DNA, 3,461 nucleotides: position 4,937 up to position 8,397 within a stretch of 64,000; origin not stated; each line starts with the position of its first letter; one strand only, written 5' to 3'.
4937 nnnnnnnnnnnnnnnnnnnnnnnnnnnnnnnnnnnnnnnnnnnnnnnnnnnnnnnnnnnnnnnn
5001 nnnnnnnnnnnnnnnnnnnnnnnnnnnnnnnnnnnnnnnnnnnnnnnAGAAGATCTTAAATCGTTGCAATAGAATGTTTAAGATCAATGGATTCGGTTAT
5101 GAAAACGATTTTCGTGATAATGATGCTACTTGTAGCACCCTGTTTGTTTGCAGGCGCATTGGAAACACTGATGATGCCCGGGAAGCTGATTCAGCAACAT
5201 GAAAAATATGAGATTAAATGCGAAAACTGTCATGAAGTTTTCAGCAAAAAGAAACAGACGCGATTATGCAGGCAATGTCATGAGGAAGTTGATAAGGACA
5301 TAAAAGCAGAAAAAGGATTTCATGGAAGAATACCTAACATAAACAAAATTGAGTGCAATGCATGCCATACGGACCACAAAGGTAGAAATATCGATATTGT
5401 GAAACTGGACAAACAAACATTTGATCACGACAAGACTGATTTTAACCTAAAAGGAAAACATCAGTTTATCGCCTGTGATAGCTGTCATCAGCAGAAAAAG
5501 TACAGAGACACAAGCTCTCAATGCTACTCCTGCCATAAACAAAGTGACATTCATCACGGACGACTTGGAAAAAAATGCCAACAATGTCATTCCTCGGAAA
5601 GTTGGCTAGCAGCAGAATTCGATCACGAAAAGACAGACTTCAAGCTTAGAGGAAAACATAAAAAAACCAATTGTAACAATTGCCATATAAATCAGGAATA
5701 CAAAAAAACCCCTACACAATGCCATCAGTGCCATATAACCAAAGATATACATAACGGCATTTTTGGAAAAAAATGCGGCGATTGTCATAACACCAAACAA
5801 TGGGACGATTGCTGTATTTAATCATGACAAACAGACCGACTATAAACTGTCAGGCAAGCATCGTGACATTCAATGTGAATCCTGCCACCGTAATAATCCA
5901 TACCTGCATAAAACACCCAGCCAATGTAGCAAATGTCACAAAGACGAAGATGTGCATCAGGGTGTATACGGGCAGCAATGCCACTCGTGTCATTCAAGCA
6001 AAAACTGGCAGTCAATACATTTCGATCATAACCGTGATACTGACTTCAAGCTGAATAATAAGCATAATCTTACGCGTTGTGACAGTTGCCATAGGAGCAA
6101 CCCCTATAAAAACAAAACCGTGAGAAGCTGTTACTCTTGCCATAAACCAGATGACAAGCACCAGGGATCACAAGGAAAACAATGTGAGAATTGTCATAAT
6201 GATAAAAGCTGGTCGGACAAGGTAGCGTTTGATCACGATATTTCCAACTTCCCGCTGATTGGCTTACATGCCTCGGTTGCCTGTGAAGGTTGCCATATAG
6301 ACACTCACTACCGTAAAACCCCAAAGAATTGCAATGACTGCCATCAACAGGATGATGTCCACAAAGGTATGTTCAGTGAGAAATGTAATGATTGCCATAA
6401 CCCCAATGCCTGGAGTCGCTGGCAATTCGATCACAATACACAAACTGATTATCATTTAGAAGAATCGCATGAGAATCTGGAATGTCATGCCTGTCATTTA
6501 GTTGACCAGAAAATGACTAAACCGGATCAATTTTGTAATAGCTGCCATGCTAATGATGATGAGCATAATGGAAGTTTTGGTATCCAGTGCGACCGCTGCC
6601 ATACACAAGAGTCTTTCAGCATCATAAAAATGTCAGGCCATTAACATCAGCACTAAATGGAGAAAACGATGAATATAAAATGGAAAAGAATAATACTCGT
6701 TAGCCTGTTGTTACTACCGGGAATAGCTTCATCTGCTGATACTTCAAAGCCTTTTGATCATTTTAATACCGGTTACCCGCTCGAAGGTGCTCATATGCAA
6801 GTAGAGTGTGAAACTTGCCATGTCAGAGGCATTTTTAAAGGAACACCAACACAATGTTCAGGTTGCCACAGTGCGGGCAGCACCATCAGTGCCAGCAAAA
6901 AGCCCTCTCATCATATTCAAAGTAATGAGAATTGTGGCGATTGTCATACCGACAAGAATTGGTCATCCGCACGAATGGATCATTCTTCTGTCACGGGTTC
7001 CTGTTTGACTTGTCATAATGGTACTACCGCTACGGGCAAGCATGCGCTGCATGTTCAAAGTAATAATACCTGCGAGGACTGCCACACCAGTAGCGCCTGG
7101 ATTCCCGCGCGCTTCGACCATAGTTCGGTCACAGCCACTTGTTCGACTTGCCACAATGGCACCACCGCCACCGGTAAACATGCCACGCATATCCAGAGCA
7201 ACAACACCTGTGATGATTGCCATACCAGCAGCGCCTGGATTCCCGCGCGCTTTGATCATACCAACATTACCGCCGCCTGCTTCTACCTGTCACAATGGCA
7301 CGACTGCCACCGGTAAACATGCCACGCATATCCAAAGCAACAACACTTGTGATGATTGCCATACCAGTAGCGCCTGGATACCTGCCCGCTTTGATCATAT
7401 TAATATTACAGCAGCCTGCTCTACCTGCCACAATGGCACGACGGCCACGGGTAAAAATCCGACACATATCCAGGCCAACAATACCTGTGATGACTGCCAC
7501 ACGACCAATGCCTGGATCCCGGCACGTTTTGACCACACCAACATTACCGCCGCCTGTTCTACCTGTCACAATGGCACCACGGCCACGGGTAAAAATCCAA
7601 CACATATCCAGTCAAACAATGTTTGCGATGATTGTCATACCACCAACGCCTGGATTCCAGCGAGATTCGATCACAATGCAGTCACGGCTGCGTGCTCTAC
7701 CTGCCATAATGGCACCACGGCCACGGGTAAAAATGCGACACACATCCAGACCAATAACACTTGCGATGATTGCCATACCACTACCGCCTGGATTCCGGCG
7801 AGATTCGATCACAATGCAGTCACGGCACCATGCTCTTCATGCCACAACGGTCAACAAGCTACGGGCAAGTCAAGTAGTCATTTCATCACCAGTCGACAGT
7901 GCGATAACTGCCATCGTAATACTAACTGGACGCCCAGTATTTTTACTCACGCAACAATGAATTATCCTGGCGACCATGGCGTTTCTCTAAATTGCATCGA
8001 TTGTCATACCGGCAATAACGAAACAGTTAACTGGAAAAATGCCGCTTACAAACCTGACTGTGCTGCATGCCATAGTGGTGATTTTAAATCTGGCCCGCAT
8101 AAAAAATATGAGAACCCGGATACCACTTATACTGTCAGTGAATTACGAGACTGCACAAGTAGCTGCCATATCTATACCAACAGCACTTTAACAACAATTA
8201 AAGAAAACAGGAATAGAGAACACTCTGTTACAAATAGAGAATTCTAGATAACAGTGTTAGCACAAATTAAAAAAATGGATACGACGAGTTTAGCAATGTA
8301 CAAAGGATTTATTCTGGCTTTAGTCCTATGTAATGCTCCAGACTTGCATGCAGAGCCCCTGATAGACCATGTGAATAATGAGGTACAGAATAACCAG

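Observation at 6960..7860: Seven near-identical 138-bp tandem repeats build a modular polyhaem protein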

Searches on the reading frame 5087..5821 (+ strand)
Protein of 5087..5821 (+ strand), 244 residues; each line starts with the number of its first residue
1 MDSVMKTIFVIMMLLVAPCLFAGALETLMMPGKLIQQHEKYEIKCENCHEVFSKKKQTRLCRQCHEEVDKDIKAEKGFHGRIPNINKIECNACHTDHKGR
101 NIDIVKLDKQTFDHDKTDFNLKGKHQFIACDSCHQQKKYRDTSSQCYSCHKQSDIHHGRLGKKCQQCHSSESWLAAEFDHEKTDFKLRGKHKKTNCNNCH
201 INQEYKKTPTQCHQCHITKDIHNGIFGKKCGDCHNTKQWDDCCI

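Call 9: search_protein_families(library=pfam, proteins=[window:5087-5821:+], max_evalue=0.01)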
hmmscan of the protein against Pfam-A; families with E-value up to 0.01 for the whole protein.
window:5087-5821:+ (244 aa): 5 families
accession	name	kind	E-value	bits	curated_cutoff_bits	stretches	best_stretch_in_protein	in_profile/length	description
PF14537.11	Cytochrom_c3_2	-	1.9e-10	41.5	25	2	38-99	2-69/79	Cytochrome c3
PF14522.11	Cytochrome_C7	-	1.4e-09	38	24.8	1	154-216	6-66/67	Cytochrome c7 and related cytochrome c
PF02085.21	Cytochrom_CIII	-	8.8e-08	32.9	22.9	1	37-101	27-89/101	Class III cytochrome C family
PF22113.1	Mtrc-MtrF_II-IV_dom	-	0.00024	21.1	30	0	84-171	78-166/176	Outer membrane cytochrome MtrC/MtrF-like, domains II/IV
PF01155.25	HypA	-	0.004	17.6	28.9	1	26-67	54-95/112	Hydrogenase/urease nickel incorporation, metallochaperone, hypA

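Call 24: search_protein_families(library=ncbifam, proteins=[window:5087-5821:+], max_evalue=0.01)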
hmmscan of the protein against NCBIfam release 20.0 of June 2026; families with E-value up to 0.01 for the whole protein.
window:5087-5821:+ (244 aa): 2 families
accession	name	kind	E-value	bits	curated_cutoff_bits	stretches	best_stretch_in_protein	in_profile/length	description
TIGR00100.1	hypA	equivalog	4.2e-05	23.6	88.1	0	26-78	54-106/116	hydrogenase maturation nickel metallochaperone HypA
TIGR03508.1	decahem_SO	subfamily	0.0011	18.5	192.2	1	37-201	89-249/258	DmsE family decaheme c-type cytochrome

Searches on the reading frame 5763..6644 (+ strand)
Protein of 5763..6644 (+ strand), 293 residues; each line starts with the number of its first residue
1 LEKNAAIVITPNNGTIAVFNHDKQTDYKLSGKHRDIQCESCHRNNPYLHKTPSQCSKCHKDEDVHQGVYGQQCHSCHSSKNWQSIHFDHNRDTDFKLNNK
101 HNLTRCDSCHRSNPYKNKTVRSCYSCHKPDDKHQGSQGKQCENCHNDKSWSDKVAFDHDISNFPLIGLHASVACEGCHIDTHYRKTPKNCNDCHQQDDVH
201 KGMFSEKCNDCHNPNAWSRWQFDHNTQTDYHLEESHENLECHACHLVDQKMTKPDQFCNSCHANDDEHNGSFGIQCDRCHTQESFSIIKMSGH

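Call 9: search_protein_families(library=pfam, proteins=[window:5763-6644:+], max_evalue=0.01)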
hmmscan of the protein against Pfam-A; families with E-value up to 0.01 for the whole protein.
window:5763-6644:+ (293 aa): 4 families
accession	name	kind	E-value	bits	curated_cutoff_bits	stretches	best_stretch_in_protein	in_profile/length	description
PF14522.11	Cytochrome_C7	-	2.2e-14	53.4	24.8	2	131-195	6-67/67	Cytochrome c7 and related cytochrome c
PF14537.11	Cytochrom_c3_2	-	2.9e-11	44.1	25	3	187-262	6-78/79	Cytochrome c3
PF02085.21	Cytochrom_CIII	-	4.9e-05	24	22.9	0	149-216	16-86/101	Class III cytochrome C family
PF22113.1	Mtrc-MtrF_II-IV_dom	-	0.0066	16.4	30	0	256-285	7-40/176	Outer membrane cytochrome MtrC/MtrF-like, domains II/IV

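Call 24: search_protein_families(library=ncbifam, proteins=[window:5763-6644:+], max_evalue=0.01)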
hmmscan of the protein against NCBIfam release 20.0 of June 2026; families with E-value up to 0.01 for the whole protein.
window:5763-6644:+ (293 aa): 0 families

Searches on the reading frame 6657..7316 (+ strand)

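Call 24: search_protein_families(library=ncbifam, proteins=[window:6657-7316:+], max_evalue=0.01)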
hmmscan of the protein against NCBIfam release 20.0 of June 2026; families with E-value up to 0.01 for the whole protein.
window:6657-7316:+ (219 aa): 7 families
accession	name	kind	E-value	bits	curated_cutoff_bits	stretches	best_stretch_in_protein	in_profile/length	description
TIGR03508.1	decahem_SO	subfamily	7.8e-09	35.4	192.2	1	65-146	144-222/258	DmsE family decaheme c-type cytochrome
NF041028.1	decahem_GSU2203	exception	0.00011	21.6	325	1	46-210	65-227/317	GSU2203 family decaheme c-type cytochrome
TIGR02349.1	DnaJ_bact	equivalog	0.00029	20.3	377.2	0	47-102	142-198/354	molecular chaperone DnaJ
NF045722.1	c3_cytochr_TmcA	equivalog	0.00059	19.7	114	1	91-147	58-114/125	acidic tetraheme cytochrome c3 TmcA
TIGR04257.1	nanowire_3heme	domain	0.0008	19.5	40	0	128-171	16-63/75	c(7)-type cytochrome triheme domain-containing protein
TIGR01905.1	paired_CXXCH_1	subfamily_domain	0.0066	16.4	25.2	1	113-145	6-38/41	doubled CXXCH domain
NF043011.1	CytC7_Geobact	equivalog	0.0074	16.7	120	0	126-172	34-80/89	cytochrome c7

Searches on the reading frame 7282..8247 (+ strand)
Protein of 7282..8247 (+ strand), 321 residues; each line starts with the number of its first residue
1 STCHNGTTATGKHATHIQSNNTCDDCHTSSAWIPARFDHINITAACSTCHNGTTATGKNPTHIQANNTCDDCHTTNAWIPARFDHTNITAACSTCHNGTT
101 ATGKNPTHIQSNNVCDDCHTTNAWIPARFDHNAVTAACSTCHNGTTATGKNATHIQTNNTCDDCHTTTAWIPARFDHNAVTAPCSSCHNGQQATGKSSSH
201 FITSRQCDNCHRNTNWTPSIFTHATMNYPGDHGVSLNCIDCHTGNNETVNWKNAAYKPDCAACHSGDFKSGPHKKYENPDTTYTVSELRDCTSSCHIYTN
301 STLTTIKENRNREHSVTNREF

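Call 24: search_protein_families(library=ncbifam, proteins=[window:7282-8247:+], max_evalue=0.01)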
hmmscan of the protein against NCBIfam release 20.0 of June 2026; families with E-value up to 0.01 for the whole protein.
window:7282-8247:+ (321 aa): 7 families
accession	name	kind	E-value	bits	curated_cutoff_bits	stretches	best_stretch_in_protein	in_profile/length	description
TIGR03508.1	decahem_SO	subfamily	1.2e-17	64.3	192.2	2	84-242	89-248/258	DmsE family decaheme c-type cytochrome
NF041028.1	decahem_GSU2203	exception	2.9e-10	39.9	325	2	126-265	92-230/317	GSU2203 family decaheme c-type cytochrome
TIGR04257.1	nanowire_3heme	domain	7.4e-07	29.2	40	0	128-167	14-60/75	c(7)-type cytochrome triheme domain-containing protein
NF045722.1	c3_cytochr_TmcA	equivalog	9.5e-06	25.5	114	0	233-272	78-117/125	acidic tetraheme cytochrome c3 TmcA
NF041762.1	diheme_GEGP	equivalog_domain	4.3e-05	22.9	300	0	227-278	17-70/359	GEGP motif-containing diheme protein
TIGR01905.1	paired_CXXCH_1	subfamily_domain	4.4e-05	23.3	25.2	1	131-168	1-39/41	doubled CXXCH domain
NF043011.1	CytC7_Geobact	equivalog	0.0093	16.4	120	0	177-218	40-81/89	cytochrome c7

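Call 30: find_related_loci(query=window:7282-8247:+, collection=genome_contigs, flank=10000)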
Query window:7282-8247:+ (321 aa) in genome_contigs; peptide patterns used: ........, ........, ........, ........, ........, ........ (x = any residue, [..] = any of these).
209 stretches matched a pattern; 179 encode a relative of the query (tblastn E <= 1e-3); the best 80 are kept; 80 distinct loci.
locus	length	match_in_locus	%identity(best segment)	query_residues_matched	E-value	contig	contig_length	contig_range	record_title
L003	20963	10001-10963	64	1-321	2e-138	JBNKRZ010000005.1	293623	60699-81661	MAG: Alphaproteobacteria bacterium isolate B1B2.bin.17.orig k141_1451220, whole genome shotgun sequence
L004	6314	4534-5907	65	1-321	1e-135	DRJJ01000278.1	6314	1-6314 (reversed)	MAG TPA_asm: Gammaproteobacteria bacterium isolate HyVt-414 HyVt-414_k95_74871, whole genome shotgun sequence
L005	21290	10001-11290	63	1-321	8e-135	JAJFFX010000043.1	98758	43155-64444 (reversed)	MAG: Marinicaulis sp. isolate OFTM132 OFTM132_42, whole genome shotgun sequence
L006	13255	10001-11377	61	1-321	7e-134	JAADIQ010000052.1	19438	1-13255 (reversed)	MAG: Alphaproteobacteria bacterium isolate M_MetaBat.60 contig-127_4033, whole genome shotgun sequence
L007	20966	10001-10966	63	1-321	4e-134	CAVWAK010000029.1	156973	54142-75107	MAG: uncultured Gammaproteobacteria bacterium isolate MFD03551.bin.1.74 genome assembly, contig: contig_46134, whole gen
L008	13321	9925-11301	61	1-321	2e-132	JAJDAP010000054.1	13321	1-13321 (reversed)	MAG: Deltaproteobacteria bacterium isolate OFTM159 OFTM159_53, whole genome shotgun sequence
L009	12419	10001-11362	61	1-314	3e-132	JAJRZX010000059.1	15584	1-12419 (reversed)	MAG: Deltaproteobacteria bacterium isolate Dive96_bin4.244 k141_1741253, whole genome shotgun sequence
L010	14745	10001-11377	60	1-321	6e-132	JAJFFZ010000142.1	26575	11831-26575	MAG: Marinicaulis sp. isolate OFTM183 OFTM183_141, whole genome shotgun sequence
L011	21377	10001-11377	61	1-321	8e-132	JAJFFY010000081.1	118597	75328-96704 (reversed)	MAG: Marinicaulis sp. isolate OFTM16 OFTM16_80, whole genome shotgun sequence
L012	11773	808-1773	58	1-321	4e-130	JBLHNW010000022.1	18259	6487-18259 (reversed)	MAG: Paraglaciecola sp. isolate 3300055726_35 Ga0535650_0004352, whole genome shotgun sequence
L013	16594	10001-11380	59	1-321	6e-130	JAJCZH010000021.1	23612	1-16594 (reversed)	MAG: Deltaproteobacteria bacterium isolate OFTM366 OFTM366_20, whole genome shotgun sequence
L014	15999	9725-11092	60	1-318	2e-128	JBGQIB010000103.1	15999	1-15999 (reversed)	MAG: bacterium isolate OBJ2_061818_070_59 k141_603995_length_15999_cov_13.5744, whole genome shotgun sequence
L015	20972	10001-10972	58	1-321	5e-128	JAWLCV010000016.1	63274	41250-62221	MAG: Pseudomonadales bacterium isolate 15dZY3.bin.72 NODE_751_length_63274_cov_86.654499, whole genome shotgun sequence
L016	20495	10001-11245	61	2-321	4e-128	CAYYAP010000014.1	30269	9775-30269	MAG TPA_asm: uncultured Thiohalobacter sp. isolate binchicken_co253_150 genome assembly, contig: NODE_641_length_30269_c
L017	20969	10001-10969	60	2-321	7e-128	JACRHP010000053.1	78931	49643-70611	MAG: Candidatus Omnitrophota bacterium isolate NC_groundwater_1780_Pr3_B-0.1um_53_71 SR-2_scaffold_141_1833424, whole ge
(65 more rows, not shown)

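Call 69: predict_structure(alignment_id=A2)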
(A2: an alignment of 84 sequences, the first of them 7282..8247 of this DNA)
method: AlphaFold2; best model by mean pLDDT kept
length: 321 residues; sequences in the alignment: 84
mean_pLDDT: 75.5   pTM: 0.47
mean pLDDT of the five models: 75.5, 71.2, 70.6, 68.0, 60.8
residues with pLDDT >= 90: 36; 70-90: 177; 50-70: 108; < 50: 0
segments of 3 or more residues with pLDDT < 50: none
pLDDT, mean of each block of 10 residues (from residue 1): 69 74 73 67 70 65 59 58 67 73 69 65 65 75 75 71 68 74 83 81 84 73 78 83 88 91 89 90 91 81 91 77 64
secondary structure, 60 per line:
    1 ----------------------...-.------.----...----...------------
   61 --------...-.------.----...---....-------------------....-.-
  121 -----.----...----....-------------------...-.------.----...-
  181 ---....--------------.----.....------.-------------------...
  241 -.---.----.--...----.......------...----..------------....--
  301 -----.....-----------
elements in order: H138-141 H184-187 H207-210 H261-267 E274-276 E295-298 E306-310
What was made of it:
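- The AF2 model of the repeat region is only moderately confident (pLDDT 59-75 in the units; call 69).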

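Call 72: fold_search(model_id=the predicted structure, library=pdb)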
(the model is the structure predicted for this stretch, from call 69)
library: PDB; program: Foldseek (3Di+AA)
matches with E <= 10: 0; with E <= 0.001: 0
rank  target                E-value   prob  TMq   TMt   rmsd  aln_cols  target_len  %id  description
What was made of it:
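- On Filament-forming cytochromes (OmcS/OmcE/OmcZ type): The model has no Foldseek PDB hit (call 72).
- It found no Foldseek match in the PDB (call 72).
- Tried and rejected: Foldseek of the MHC2 model against the PDB: no hit (call 72).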

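Call 79: find_related_loci(query=window:7282-8247:+, collection=metagenome_contigs, flank=4000)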
Query window:7282-8247:+ (321 aa) in metagenome_contigs; peptide patterns used: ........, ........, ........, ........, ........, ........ (x = any residue, [..] = any of these).
431 stretches matched a pattern; 400 encode a relative of the query (tblastn E <= 1e-3); the best 80 are kept; 80 distinct loci.
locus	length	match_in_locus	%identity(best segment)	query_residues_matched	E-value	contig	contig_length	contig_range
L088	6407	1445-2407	88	1-321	0e+0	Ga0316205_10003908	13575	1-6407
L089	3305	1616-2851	87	1-321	0e+0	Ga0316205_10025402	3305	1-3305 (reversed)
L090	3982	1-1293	85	2-321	0e+0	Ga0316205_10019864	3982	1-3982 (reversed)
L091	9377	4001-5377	82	1-321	2e-180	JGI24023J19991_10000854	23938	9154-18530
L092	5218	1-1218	82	1-321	0e+0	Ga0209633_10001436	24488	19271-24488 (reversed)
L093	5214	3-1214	77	2-321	3e-168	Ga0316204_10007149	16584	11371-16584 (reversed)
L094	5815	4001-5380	73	1-321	6e-157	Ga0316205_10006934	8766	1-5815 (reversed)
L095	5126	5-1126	70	1-321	4e-153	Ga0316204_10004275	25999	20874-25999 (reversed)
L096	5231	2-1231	69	1-321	1e-151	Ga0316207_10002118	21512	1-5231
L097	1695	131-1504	70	2-321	5e-163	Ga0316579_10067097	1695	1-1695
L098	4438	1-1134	70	2-321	2e-153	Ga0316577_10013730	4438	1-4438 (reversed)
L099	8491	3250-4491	68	1-321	7e-147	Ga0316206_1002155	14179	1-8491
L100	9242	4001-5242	68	1-321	7e-145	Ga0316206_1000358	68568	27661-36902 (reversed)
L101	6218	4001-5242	67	1-321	2e-144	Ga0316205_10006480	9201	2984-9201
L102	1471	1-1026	66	1-321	9e-157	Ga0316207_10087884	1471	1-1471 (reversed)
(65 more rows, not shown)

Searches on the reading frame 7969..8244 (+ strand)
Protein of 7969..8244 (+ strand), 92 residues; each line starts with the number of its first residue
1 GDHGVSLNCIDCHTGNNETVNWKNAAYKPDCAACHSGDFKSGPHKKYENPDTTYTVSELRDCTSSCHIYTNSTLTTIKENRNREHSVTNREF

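Call 96: search_protein_representatives(protein=window:7969-8244:+)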
Query: 92 residues. Proteins with E-value up to 0.001 (for the whole library): 180; up to 1e-10: 105; up to 1e-30: 0. The best 150 are listed.
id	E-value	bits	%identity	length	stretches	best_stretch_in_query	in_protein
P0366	1.6e-29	118.0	57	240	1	6-89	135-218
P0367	1.7e-29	117.9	45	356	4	1-92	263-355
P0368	5.9e-29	116.1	50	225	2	3-89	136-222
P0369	4.8e-27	110.0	57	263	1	1-89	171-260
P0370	7.1e-27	109.5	42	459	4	3-89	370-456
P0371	2.4e-26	107.8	48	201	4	7-86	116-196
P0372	9.2e-26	105.9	57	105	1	1-92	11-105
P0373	2.2e-25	104.7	59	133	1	14-89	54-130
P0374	3.5e-25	104.1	59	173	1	2-76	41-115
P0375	7.0e-25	103.1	65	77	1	26-90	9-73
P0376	9.2e-25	102.7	44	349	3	1-92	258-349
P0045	1.1e-23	99.3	43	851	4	1-86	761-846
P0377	1.1e-23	99.2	37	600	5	1-87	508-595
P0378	4.3e-23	97.4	40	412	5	3-88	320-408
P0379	8.3e-23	96.4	65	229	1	25-92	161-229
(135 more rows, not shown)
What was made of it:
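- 7969..8247 (+): Conserved C-terminal triheme domain (2 CXXCH plus CX3CH). This is the signature of the family. The domain is always at the C-terminus in 180 clusters (50% identity) of a 1.84-billion-protein library (call 96).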
